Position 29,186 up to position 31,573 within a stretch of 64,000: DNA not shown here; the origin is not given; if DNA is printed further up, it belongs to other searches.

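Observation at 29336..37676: ABC sugar importer preceded by an NHL-TPR-Yip1 membrane protein and an about 1000-aa secreted coiled-coil (DUF5696-like) protein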

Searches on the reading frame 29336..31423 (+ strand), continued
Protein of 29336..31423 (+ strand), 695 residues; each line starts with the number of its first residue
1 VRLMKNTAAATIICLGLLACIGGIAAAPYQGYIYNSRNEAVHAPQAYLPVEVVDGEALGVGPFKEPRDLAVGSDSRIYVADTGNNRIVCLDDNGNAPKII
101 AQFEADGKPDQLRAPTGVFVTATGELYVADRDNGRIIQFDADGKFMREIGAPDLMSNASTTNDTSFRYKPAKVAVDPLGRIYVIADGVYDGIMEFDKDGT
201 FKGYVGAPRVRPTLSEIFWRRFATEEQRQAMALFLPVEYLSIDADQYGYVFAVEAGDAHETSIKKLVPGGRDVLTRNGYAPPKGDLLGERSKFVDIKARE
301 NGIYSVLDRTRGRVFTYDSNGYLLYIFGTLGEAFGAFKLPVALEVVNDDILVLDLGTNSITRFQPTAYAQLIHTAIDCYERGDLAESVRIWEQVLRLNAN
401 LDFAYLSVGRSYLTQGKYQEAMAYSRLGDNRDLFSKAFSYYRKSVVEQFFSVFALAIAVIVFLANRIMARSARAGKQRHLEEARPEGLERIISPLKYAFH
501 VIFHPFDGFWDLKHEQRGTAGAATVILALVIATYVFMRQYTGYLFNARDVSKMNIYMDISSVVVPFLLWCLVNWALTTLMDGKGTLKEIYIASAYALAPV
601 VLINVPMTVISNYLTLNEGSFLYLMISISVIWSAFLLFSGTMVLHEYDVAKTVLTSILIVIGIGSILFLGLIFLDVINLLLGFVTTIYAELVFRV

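Call 50: fold_search(model_id=the predicted structure, library=pdb)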
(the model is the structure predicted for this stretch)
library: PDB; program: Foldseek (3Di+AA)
matches with E <= 10: 1236; with E <= 0.001: 280
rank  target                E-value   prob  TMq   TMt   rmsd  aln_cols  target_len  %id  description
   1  8j72_B                5.0e-19  1.00  0.33  0.79   5.3       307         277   24  Crystal structure of mammalian Trim71 in complex with lncRNA Trincr1 (released 2024-03-06)
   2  8j72_A                1.8e-18  1.00  0.33  0.79   5.5       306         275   24  Crystal structure of mammalian Trim71 in complex with lncRNA Trincr1 (released 2024-03-06)
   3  7qrx_A                2.6e-18  1.00  0.34  0.80   5.6       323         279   23  Crystal structure of NHL domain of TRIM71 (released 2022-05-04)
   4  6xg7                  2.9e-18  1.00  0.35  0.80   4.7       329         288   24  1.3 A Resolution Structure of the of the NHL Repeat Region of D. melanogaster Thin (released 2020-12-16)
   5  6fq3_A                3.0e-18  1.00  0.35  0.60   5.4       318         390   24  Crystal structure of Danio rerio Lin41 filamin-NHL domains in complex with lin-29A 5'UTR 13mer RNA (released 2018-05-09)
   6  9jur                  5.1e-18  1.00  0.33  0.78   6.1       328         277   23  Crystal Structure of NHL domain of human E3 ubiquitin-protein ligase TRIM71 (released 2025-04-30)
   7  6fpt_B                8.6e-18  1.00  0.34  0.59   5.7       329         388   23  Crystal structure of Danio rerio Lin41 filamin-NHL domains (released 2018-05-09)
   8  6fpt_A                2.3e-17  1.00  0.34  0.59   5.7       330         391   23  Crystal structure of Danio rerio Lin41 filamin-NHL domains (released 2018-05-09)
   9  6d69                  1.1e-16  1.00  0.35  0.79   4.6       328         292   24  Crystal Structure of the NHL Repeat Region of D. melanogaster Thin (released 2019-04-24)
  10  1q7f_B                6.2e-14  1.00  0.33  0.76   5.0       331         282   18  Brain Tumor NHL domain (released 2003-10-21)
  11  4zlr_A                6.9e-14  1.00  0.32  0.74   5.0       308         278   19  Structure of the Brat-NHL domain bound to consensus RNA motif (released 2015-11-11)
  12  7qrw                  7.3e-14  1.00  0.32  0.75   4.7       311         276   21  Crystal structure of NHL domain of TRIM3 (released 2022-05-04)
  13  7qrv_D                1.1e-13  1.00  0.33  0.77   5.3       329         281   19  Crystal structure of NHL domain of TRIM2 (full C-terminal) (released 2022-05-04)
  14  7b2r_A                1.2e-13  1.00  0.33  0.77   5.6       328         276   18  Crystal structure of NHL domain of TRIM2 (released 2021-01-13)
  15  4zlr_B                1.4e-13  1.00  0.32  0.75   5.9       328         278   18  Structure of the Brat-NHL domain bound to consensus RNA motif (released 2015-11-11)
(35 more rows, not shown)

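Call 52: find_encoding_contigs(protein=P0187, flank=10000, max_places=1)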
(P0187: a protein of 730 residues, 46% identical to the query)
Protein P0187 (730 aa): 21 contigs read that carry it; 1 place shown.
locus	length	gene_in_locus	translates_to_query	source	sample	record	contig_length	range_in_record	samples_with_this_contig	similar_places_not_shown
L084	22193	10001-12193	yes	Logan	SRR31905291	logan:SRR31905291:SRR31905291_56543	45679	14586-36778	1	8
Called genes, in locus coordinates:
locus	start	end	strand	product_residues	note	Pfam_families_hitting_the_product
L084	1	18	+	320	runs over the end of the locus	PF00005:ABC_tran, PF13304:AAA_21 (weak)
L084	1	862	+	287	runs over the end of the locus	-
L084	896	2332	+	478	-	PF23357:DUF7088, PF09822:ABC_transp_aux, PF14258:DUF4350 (weak)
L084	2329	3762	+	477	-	PF14238:DUF4340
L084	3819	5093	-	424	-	PF00939:Na_sulph_symp (faint), PF02040:ArsB (weak), PF03600:CitMHS, PF06808:DctM (faint)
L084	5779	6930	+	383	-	PF00248:Aldo_ket_red, PF13183:Fer4_8 (weak), PF13187:Fer4_9, PF13534:Fer4_17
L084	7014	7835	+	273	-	PF02535:Zip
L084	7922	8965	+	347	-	PF01594:AI-2E_transport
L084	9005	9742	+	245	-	PF04607:RelA_SpoT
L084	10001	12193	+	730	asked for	PF01436:NHL (weak), PF04893:Yip1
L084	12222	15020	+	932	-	PF18952:DUF5696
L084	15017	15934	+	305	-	-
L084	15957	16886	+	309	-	PF00528:BPD_transp_1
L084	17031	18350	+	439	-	-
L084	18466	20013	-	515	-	PF01554:MatE (weak), PF01943:Polysacc_synt, PF03023:MurJ, PF01554:MatE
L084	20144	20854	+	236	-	-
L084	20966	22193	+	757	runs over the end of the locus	PF00403:HMA, PF00122:E1-E2_ATPase, PF00702:Hydrolase, PF08282:Hydrolase_3 (faint)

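Call 53: find_encoding_contigs(protein=P0173, flank=10000, max_places=1)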
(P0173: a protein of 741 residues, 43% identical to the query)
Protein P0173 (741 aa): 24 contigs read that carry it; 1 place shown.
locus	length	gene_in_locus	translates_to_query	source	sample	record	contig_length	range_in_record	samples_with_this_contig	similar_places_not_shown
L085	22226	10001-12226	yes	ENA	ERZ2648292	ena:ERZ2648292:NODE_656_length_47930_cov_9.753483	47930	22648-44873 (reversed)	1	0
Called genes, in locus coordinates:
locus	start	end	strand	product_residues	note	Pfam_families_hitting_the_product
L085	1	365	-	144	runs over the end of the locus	PF02681:DUF212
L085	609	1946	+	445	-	PF08245:Mur_ligase_M, PF27239:FOL3_C (weak), PF02875:Mur_ligase_C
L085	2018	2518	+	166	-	PF05036:SPOR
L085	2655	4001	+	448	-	PF13375:RnfC_N, PF01512:Complex1_51K, PF10531:SLBB, PF13187:Fer4_9 (faint), PF00037:Fer4 (faint), PF13237:Fer4_10, PF12838:Fer4_7 (weak), PF13534:Fer4_17 (weak), +3 more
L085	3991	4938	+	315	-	PF03116:NQR2_RnfD_RnfE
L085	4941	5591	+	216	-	PF04205:FMN_bind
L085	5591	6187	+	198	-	PF02508:Rnf-Nqr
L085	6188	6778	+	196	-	PF02508:Rnf-Nqr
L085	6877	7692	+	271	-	PF04060:FeS, PF13187:Fer4_9 (weak), PF13237:Fer4_10 (weak), PF14697:Fer4_21, PF00037:Fer4, PF12837:Fer4_6, PF12838:Fer4_7, PF13187:Fer4_9, +10 more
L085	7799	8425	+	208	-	PF06283:ThuA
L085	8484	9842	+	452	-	PF00232:Glyco_hydro_1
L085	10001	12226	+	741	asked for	PF01436:NHL (faint), PF04893:Yip1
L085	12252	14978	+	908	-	PF18952:DUF5696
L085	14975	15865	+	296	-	PF00528:BPD_transp_1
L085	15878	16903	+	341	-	PF00528:BPD_transp_1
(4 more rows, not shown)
